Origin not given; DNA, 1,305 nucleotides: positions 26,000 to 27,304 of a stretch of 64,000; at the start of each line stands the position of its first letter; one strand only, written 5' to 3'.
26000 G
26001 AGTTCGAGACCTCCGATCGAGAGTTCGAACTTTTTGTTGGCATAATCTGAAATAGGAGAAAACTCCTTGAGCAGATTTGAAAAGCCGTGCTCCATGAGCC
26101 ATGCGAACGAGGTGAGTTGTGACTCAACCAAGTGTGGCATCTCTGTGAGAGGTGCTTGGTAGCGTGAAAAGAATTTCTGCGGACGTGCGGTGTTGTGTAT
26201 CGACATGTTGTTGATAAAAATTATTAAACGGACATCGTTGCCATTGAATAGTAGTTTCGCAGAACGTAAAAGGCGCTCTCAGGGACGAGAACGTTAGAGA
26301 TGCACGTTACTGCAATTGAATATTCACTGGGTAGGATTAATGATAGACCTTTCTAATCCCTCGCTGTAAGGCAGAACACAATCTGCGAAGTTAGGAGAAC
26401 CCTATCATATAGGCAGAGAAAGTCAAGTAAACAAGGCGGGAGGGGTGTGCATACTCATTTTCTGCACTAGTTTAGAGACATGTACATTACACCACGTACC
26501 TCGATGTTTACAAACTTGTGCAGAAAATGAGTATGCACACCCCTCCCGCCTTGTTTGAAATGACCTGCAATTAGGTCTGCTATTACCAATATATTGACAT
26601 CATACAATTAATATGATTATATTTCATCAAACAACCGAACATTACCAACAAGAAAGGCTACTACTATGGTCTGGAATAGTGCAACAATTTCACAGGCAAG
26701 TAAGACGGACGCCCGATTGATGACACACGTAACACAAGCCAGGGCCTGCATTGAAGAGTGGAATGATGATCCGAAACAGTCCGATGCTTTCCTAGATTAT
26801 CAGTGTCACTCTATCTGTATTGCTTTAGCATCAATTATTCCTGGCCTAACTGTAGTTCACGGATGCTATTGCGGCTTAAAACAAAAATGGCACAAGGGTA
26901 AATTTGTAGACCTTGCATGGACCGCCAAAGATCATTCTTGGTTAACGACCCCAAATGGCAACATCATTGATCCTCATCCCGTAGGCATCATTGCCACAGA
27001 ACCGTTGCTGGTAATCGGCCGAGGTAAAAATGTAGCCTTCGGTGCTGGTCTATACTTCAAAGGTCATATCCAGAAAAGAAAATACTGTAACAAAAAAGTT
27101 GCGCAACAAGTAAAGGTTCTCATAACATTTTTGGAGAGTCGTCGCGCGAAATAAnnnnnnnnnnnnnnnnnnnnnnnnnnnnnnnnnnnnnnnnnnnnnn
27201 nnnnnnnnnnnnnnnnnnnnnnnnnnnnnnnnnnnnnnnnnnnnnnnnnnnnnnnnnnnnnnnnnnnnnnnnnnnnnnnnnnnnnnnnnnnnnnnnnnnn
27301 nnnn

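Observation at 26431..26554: Copy 2 carries the conserved core in inverted orientation between palindromic arms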

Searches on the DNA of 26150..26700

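Call 81: search_rna_families(source=window, start=26150, end=26700, threshold=evalue, max_evalue=5)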
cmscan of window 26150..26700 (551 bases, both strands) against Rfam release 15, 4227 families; matches with E-value up to 5: 5.
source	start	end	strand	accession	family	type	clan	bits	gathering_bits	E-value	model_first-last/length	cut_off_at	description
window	26438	26547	-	RF04052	mir-466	Gene; miRNA;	-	21.8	85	0.12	1-80/80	no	mir-466 microRNA precursor family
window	26456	26691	+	RF02911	Baculoviridae_NAE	Cis-reg;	-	20.7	51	1.1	1-200/200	no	Baculoviridae Nucleocapsid Assembly essential Element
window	26425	26557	-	RF03778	mir-483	Gene; miRNA;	-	16.7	60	2.4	1-75/75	no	mir-483 microRNA precursor family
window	26432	26555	+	RF00367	mir-BHRF1-3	Gene; miRNA;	-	15.7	80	2.7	1-65/65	no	mir-BHRF1-3 microRNA precursor family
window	26428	26557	-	RF00760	mir-342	Gene; miRNA;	-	15.4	60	1.7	1-99/99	no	mir-342 microRNA precursor family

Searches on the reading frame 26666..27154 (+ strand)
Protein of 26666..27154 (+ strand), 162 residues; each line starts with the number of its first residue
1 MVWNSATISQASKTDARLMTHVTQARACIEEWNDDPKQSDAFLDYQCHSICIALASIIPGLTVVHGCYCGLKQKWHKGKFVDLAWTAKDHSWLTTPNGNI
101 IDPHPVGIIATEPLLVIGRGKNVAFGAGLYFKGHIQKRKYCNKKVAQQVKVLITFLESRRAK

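Call 21: search_protein_families(library=pfam, proteins=[window:26666-27154:+])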
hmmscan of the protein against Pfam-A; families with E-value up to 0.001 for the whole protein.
window:26666-27154:+ (162 aa): 0 families

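Call 23: find_encoding_contigs(protein=window:26666-27154:+, flank=3000, max_places=10)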
Protein window:26666-27154:+ (162 aa): 18 contigs read that carry it; 4 places shown.
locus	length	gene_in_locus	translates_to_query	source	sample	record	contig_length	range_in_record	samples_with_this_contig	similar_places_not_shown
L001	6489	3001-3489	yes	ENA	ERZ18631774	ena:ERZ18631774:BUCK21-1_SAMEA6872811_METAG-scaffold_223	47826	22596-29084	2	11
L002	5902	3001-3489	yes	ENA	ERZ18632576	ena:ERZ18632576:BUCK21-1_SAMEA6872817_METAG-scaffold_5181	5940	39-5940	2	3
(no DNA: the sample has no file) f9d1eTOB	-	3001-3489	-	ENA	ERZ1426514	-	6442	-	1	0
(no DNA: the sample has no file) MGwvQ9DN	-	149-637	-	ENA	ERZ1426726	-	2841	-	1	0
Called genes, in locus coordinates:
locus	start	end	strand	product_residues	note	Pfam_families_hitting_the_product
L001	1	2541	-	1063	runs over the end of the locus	PF04563:RNA_pol_Rpb2_1, PF04561:RNA_pol_Rpb2_2, PF04565:RNA_pol_Rpb2_3, PF10385:RNA_pol_Rpb2_45, PF00562:RNA_pol_Rpb2_6, PF04560:RNA_pol_Rpb2_7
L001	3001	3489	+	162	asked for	-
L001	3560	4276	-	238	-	PF01746:tRNA_m1G_MT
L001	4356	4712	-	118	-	-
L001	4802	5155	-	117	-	PF13083:KH_KhpA-B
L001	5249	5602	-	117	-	PF00886:Ribosomal_S16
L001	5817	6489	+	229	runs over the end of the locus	PF00072:Response_reg, PF00486:Trans_reg_C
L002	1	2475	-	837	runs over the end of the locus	?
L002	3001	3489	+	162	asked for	-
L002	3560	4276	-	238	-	PF01746:tRNA_m1G_MT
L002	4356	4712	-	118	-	-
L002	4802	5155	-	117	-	PF13083:KH_KhpA-B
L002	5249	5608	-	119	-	PF00886:Ribosomal_S16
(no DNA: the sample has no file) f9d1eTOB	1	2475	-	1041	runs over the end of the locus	PF04563:RNA_pol_Rpb2_1, PF04561:RNA_pol_Rpb2_2, PF04565:RNA_pol_Rpb2_3, PF10385:RNA_pol_Rpb2_45, PF00562:RNA_pol_Rpb2_6, PF04560:RNA_pol_Rpb2_7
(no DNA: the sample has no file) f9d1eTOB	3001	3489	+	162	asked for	-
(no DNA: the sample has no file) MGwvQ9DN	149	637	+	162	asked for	-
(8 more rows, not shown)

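Call 25: find_homologous_proteins(query=window:26666-27154:+)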
Query window:26666-27154:+ (162 aa): 5 proteins with E <= 0.001 among 12 candidates.
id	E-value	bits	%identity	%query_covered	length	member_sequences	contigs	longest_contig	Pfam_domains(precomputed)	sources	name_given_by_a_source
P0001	1.1e-60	222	100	59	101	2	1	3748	-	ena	-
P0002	2.0e-54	202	58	98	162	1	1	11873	-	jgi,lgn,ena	-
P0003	1.1e-53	199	55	96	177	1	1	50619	-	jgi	jgi:hypothetical protein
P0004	5.7e-51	191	51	99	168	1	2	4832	-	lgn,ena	-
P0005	8.9e-51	190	54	96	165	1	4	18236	-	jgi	jgi:hypothetical protein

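Call 26: find_encoding_contigs(protein=P0002, flank=6000, max_places=4)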
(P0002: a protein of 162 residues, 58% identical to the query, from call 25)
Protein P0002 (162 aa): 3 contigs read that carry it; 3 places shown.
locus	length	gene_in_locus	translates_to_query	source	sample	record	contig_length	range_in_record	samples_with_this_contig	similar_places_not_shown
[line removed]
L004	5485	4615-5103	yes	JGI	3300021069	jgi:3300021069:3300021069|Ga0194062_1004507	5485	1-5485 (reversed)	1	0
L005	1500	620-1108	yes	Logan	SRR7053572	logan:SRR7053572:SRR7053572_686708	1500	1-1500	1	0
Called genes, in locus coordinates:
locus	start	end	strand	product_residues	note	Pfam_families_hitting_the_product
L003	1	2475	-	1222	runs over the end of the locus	PF04997:RNA_pol_Rpb1_1, PF00623:RNA_pol_Rpb1_2, PF04983:RNA_pol_Rpb1_3, PF05000:RNA_pol_Rpb1_4, PF04998:RNA_pol_Rpb1_5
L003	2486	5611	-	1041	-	PF04563:RNA_pol_Rpb2_1, PF04561:RNA_pol_Rpb2_2, PF04565:RNA_pol_Rpb2_3, PF10385:RNA_pol_Rpb2_45, PF00562:RNA_pol_Rpb2_6, PF04560:RNA_pol_Rpb2_7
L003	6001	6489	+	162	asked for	-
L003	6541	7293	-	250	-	PF01746:tRNA_m1G_MT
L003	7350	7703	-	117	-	PF13083:KH_KhpA-B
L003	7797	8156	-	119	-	PF00886:Ribosomal_S16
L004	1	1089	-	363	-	?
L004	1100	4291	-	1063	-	PF04563:RNA_pol_Rpb2_1, PF04561:RNA_pol_Rpb2_2, PF04565:RNA_pol_Rpb2_3, PF10385:RNA_pol_Rpb2_45, PF00562:RNA_pol_Rpb2_6, PF04560:RNA_pol_Rpb2_7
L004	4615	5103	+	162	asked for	-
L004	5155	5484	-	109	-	?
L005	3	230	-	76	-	?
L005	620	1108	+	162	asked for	-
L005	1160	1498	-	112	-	?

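Call 27: find_encoding_contigs(protein=P0003, flank=6000, max_places=4)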
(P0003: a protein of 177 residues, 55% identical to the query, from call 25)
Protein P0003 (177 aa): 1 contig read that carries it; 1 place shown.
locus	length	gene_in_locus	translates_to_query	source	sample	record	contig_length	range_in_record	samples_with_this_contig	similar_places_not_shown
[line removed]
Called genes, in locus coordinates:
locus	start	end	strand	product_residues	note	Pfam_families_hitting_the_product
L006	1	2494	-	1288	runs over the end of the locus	PF04997:RNA_pol_Rpb1_1, PF00623:RNA_pol_Rpb1_2, PF04983:RNA_pol_Rpb1_3, PF05000:RNA_pol_Rpb1_4, PF04998:RNA_pol_Rpb1_5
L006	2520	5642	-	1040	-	PF04563:RNA_pol_Rpb2_1, PF04561:RNA_pol_Rpb2_2, PF04565:RNA_pol_Rpb2_3, PF10385:RNA_pol_Rpb2_45, PF00562:RNA_pol_Rpb2_6, PF04560:RNA_pol_Rpb2_7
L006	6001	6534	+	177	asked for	-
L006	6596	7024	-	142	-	-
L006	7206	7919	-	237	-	PF01746:tRNA_m1G_MT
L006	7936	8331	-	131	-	PF13083:KH_KhpA-B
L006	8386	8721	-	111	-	PF01588:tRNA_bind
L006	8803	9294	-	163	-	PF00886:Ribosomal_S16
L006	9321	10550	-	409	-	PF00266:Aminotran_5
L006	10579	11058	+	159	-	PF14584:DUF4446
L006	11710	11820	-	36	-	-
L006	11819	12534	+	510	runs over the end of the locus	PF00009:GTP_EFTU, PF01926:MMR_HSR1, PF03144:GTP_EFTU_D2 (faint), PF22042:EF-G_D2, PF11987:IF-2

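Call 28: find_encoding_contigs(protein=P0005, flank=6000, max_places=4)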
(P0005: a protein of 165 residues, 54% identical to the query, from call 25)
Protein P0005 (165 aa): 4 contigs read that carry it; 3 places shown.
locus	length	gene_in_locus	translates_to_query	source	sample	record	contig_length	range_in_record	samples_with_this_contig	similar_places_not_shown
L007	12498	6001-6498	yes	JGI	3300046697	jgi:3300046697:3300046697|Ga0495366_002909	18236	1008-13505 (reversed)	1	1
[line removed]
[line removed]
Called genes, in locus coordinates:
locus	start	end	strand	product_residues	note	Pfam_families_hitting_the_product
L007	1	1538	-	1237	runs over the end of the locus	PF04997:RNA_pol_Rpb1_1, PF00623:RNA_pol_Rpb1_2, PF04983:RNA_pol_Rpb1_3, PF05000:RNA_pol_Rpb1_4, PF04998:RNA_pol_Rpb1_5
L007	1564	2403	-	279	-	PF01833:TIG (weak)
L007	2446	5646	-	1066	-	PF04563:RNA_pol_Rpb2_1, PF04561:RNA_pol_Rpb2_2, PF04565:RNA_pol_Rpb2_3, PF10385:RNA_pol_Rpb2_45, PF00562:RNA_pol_Rpb2_6, PF04560:RNA_pol_Rpb2_7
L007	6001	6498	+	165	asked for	-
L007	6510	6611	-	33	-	-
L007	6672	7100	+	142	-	PF18812:PBECR3 (weak)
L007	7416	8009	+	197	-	PF04542:Sigma70_r2, PF08281:Sigma70_r4_2, PF04545:Sigma70_r4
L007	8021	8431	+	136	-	-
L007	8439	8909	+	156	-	-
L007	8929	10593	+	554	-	PF25919:BSH_CusB (faint), PF00364:Biotin_lipoyl (faint), PF25917:BSH_RND (weak), PF25973:BSH_CzcB, PF25954:Beta-barrel_RND_2 (weak), PF25990:Beta-barrel_YknX, PF25967:RND-MFP_C (faint)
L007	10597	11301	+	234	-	PF00005:ABC_tran, PF02463:SMC_N (faint)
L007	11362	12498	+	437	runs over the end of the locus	PF12704:MacB_PCD, PF02687:FtsX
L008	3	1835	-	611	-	?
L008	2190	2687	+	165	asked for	-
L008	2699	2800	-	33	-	-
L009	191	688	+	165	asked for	-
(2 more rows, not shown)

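Call 29: find_encoding_contigs(protein=P0004, flank=6000, max_places=4)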
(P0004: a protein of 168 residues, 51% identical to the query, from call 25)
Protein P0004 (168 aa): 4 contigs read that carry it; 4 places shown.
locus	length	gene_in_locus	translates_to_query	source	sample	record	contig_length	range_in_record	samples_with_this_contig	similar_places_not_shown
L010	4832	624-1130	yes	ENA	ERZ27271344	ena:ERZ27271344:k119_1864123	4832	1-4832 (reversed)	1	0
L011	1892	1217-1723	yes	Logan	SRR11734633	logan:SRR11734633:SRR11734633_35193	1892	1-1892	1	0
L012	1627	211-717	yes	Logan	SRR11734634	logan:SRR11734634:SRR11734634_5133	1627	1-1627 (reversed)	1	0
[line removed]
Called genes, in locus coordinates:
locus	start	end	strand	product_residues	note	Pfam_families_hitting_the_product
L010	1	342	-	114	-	?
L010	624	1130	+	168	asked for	-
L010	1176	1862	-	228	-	PF01746:tRNA_m1G_MT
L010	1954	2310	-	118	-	PF13083:KH_KhpA-B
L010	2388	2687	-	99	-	-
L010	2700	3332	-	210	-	PF13483:Lactamase_B_3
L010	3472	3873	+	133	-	PF00072:Response_reg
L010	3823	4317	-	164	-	-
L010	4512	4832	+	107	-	?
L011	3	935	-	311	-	?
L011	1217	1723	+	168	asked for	-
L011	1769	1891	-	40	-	?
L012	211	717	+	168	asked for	-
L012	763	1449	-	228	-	PF01746:tRNA_m1G_MT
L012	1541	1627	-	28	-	?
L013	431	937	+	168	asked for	-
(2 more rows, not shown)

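Call 57: list_cluster_members(proteins=[window:26666-27154:+, window:29482-30171:+, window:28914-29267:-, window:1257-3044:+, window:97-933:+])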
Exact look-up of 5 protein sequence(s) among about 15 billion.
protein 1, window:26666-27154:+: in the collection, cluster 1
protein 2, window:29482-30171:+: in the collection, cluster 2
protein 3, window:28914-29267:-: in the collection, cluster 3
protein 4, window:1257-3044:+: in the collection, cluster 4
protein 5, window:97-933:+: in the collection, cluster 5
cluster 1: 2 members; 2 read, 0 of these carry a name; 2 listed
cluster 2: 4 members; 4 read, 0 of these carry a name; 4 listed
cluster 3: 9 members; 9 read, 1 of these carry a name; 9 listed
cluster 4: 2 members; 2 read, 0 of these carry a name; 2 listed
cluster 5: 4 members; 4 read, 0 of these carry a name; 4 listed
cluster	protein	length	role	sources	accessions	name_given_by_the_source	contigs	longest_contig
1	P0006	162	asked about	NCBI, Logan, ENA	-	-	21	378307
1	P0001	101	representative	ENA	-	-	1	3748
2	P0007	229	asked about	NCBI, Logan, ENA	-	-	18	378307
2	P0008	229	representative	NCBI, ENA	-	-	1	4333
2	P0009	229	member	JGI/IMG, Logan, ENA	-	-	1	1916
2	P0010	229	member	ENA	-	-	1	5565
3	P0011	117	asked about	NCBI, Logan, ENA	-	-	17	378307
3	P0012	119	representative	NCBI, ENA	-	-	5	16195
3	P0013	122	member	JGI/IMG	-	small subunit ribosomal protein S16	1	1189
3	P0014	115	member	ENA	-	-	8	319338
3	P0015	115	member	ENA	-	-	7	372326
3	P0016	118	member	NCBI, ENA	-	-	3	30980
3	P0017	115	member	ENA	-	-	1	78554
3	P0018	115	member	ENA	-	-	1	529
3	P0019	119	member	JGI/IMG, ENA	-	-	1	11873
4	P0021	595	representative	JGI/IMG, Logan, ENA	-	-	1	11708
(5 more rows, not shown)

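Call 58: find_encoding_contigs(protein=P0014, flank=4000, max_places=6)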
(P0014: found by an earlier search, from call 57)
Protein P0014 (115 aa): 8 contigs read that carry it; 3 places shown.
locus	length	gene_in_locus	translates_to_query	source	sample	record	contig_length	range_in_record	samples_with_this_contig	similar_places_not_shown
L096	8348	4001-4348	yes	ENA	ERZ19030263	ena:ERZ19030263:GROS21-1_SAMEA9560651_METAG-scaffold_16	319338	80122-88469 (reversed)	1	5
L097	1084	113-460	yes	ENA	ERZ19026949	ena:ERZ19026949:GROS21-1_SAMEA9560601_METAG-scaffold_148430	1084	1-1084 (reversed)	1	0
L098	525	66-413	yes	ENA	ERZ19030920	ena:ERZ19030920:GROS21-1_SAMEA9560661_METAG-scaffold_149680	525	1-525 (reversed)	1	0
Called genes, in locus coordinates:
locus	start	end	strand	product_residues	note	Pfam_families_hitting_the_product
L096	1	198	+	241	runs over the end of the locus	PF02463:SMC_N (faint), PF00005:ABC_tran, PF13304:AAA_21 (faint)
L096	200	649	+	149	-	PF01230:HIT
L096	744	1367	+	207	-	-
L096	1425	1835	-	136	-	PF08570:DUF1761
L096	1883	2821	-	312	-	PF02518:HATPase_c, PF14501:HATPase_c_5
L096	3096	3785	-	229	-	PF00072:Response_reg, PF00486:Trans_reg_C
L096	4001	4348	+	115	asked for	PF00886:Ribosomal_S16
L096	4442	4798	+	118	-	PF13083:KH_KhpA-B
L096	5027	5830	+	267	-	PF01746:tRNA_m1G_MT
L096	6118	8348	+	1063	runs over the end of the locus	PF04563:RNA_pol_Rpb2_1, PF04561:RNA_pol_Rpb2_2, PF04565:RNA_pol_Rpb2_3, PF10385:RNA_pol_Rpb2_45, PF00562:RNA_pol_Rpb2_6, PF04560:RNA_pol_Rpb2_7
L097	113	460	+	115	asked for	PF00886:Ribosomal_S16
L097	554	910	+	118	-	PF13083:KH_KhpA-B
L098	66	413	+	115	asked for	PF00886:Ribosomal_S16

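Call 63: find_encoding_contigs(protein=P0015, flank=5000, max_places=6)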
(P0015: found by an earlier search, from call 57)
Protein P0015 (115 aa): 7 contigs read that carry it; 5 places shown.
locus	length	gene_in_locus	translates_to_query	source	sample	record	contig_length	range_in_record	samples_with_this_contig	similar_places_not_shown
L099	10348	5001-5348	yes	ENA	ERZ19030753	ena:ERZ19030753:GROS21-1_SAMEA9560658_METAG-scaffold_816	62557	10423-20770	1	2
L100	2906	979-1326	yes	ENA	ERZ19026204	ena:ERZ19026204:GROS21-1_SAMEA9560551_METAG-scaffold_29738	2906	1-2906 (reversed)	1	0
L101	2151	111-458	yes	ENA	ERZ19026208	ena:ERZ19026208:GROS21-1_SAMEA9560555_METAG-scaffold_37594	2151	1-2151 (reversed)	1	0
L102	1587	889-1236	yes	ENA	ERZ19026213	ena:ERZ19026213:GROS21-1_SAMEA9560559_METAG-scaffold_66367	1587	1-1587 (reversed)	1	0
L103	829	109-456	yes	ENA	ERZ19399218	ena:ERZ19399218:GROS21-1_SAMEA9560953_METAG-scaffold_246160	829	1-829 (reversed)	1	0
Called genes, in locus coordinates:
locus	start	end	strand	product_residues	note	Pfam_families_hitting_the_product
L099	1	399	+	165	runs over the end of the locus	-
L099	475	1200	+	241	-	PF02463:SMC_N (faint), PF00005:ABC_tran, PF13304:AAA_21 (faint)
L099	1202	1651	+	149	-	PF01230:HIT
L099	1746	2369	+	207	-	-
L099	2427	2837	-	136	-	PF08570:DUF1761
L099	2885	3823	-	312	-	PF02518:HATPase_c, PF14501:HATPase_c_5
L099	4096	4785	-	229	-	PF00072:Response_reg, PF00486:Trans_reg_C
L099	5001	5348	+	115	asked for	PF00886:Ribosomal_S16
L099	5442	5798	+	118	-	PF13083:KH_KhpA-B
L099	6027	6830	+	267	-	PF01746:tRNA_m1G_MT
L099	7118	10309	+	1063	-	PF04563:RNA_pol_Rpb2_1, PF04561:RNA_pol_Rpb2_2, PF04565:RNA_pol_Rpb2_3, PF10385:RNA_pol_Rpb2_45, PF00562:RNA_pol_Rpb2_6, PF04560:RNA_pol_Rpb2_7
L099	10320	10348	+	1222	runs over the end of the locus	PF04997:RNA_pol_Rpb1_1, PF00623:RNA_pol_Rpb1_2, PF04983:RNA_pol_Rpb1_3, PF05000:RNA_pol_Rpb1_4, PF04998:RNA_pol_Rpb1_5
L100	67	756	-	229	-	PF00072:Response_reg, PF00486:Trans_reg_C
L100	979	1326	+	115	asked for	PF00886:Ribosomal_S16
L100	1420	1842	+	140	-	-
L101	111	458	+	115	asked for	PF00886:Ribosomal_S16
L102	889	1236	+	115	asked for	PF00886:Ribosomal_S16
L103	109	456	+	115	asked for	PF00886:Ribosomal_S16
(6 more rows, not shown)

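Call 64: find_encoding_contigs(protein=P0016, flank=5000, max_places=6)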
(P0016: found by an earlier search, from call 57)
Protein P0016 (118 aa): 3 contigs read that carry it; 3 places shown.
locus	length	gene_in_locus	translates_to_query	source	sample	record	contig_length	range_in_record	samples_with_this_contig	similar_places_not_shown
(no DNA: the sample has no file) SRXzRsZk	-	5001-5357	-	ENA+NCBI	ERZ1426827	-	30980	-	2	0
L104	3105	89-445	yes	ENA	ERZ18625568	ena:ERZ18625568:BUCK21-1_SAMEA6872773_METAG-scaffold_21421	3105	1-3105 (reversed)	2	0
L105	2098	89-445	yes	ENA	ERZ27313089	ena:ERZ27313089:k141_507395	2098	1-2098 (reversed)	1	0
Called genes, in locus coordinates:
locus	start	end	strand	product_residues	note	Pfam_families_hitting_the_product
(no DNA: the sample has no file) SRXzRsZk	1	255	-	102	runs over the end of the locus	PF03840:SecG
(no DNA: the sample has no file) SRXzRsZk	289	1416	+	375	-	PF00437:T2SSE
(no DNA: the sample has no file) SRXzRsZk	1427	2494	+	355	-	PF00482:T2SSF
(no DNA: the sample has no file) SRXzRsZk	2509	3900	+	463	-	-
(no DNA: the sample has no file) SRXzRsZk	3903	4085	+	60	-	-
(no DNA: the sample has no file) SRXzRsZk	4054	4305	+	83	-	-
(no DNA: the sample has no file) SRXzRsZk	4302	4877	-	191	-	PF13482:RNase_H_2, PF10108:DNA_pol_B_exo2 (faint)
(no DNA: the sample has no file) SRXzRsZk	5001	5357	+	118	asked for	PF00886:Ribosomal_S16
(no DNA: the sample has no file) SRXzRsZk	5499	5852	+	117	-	PF13083:KH_KhpA-B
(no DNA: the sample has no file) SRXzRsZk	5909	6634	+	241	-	PF01746:tRNA_m1G_MT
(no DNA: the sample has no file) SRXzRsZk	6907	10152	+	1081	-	PF04563:RNA_pol_Rpb2_1, PF04561:RNA_pol_Rpb2_2, PF04565:RNA_pol_Rpb2_3, PF10385:RNA_pol_Rpb2_45, PF00562:RNA_pol_Rpb2_6, PF04560:RNA_pol_Rpb2_7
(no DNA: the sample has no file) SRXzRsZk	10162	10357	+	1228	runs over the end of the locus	PF04997:RNA_pol_Rpb1_1, PF00623:RNA_pol_Rpb1_2, PF04983:RNA_pol_Rpb1_3, PF05000:RNA_pol_Rpb1_4, PF04998:RNA_pol_Rpb1_5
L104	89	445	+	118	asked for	PF00886:Ribosomal_S16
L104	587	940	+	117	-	PF13083:KH_KhpA-B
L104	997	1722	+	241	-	PF01746:tRNA_m1G_MT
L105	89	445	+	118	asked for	PF00886:Ribosomal_S16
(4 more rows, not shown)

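Call 65: find_encoding_contigs(protein=P0017, flank=5000, max_places=6)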
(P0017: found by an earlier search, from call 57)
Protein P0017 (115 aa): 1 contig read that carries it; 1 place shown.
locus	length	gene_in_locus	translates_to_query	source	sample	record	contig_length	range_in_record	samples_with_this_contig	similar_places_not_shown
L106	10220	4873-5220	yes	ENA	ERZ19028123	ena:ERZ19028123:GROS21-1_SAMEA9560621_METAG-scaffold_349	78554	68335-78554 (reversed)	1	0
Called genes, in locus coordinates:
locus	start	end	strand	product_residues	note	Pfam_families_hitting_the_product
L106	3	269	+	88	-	?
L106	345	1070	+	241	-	PF02463:SMC_N (faint), PF00005:ABC_tran, PF13304:AAA_21 (faint)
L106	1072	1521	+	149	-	PF01230:HIT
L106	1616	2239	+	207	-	-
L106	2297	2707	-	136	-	PF08570:DUF1761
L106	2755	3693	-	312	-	PF02518:HATPase_c, PF14501:HATPase_c_5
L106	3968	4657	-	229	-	PF00072:Response_reg, PF00486:Trans_reg_C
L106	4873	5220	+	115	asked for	PF00886:Ribosomal_S16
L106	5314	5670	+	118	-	PF13083:KH_KhpA-B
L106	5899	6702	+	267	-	PF01746:tRNA_m1G_MT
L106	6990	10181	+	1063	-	PF04563:RNA_pol_Rpb2_1, PF04561:RNA_pol_Rpb2_2, PF04565:RNA_pol_Rpb2_3, PF10385:RNA_pol_Rpb2_45, PF00562:RNA_pol_Rpb2_6, PF04560:RNA_pol_Rpb2_7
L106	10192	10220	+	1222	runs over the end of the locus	PF04997:RNA_pol_Rpb1_1, PF00623:RNA_pol_Rpb1_2, PF04983:RNA_pol_Rpb1_3, PF05000:RNA_pol_Rpb1_4, PF04998:RNA_pol_Rpb1_5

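Call 72: find_encoding_contigs(protein=P0021, flank=3000, max_places=5)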
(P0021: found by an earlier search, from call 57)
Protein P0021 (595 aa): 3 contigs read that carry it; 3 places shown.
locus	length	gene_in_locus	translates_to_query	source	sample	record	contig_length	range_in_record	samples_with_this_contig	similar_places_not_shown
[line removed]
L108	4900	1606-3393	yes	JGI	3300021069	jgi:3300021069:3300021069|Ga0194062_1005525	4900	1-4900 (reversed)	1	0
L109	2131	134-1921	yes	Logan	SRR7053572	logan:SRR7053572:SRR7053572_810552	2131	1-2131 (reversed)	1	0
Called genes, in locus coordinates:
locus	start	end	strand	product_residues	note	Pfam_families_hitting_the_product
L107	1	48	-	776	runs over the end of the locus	-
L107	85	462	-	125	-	-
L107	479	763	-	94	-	-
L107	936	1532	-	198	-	PF01195:Pept_tRNA_hydro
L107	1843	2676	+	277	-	-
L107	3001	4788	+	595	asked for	PF00009:GTP_EFTU, PF01926:MMR_HSR1, PF22042:EF-G_D2, PF03144:GTP_EFTU_D2, PF00679:EFG_C, PF21018:BipA_C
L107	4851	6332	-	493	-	PF07963:N_methyl (weak), PF18911:PKD_4 (faint), PF18998:Flg_new_2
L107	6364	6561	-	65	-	?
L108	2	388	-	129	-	?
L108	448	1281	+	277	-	-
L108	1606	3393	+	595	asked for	PF00009:GTP_EFTU, PF01926:MMR_HSR1, PF22042:EF-G_D2, PF03144:GTP_EFTU_D2, PF00679:EFG_C, PF21018:BipA_C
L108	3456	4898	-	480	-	?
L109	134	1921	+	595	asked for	PF00009:GTP_EFTU, PF01926:MMR_HSR1, PF22042:EF-G_D2, PF03144:GTP_EFTU_D2, PF00679:EFG_C, PF21018:BipA_C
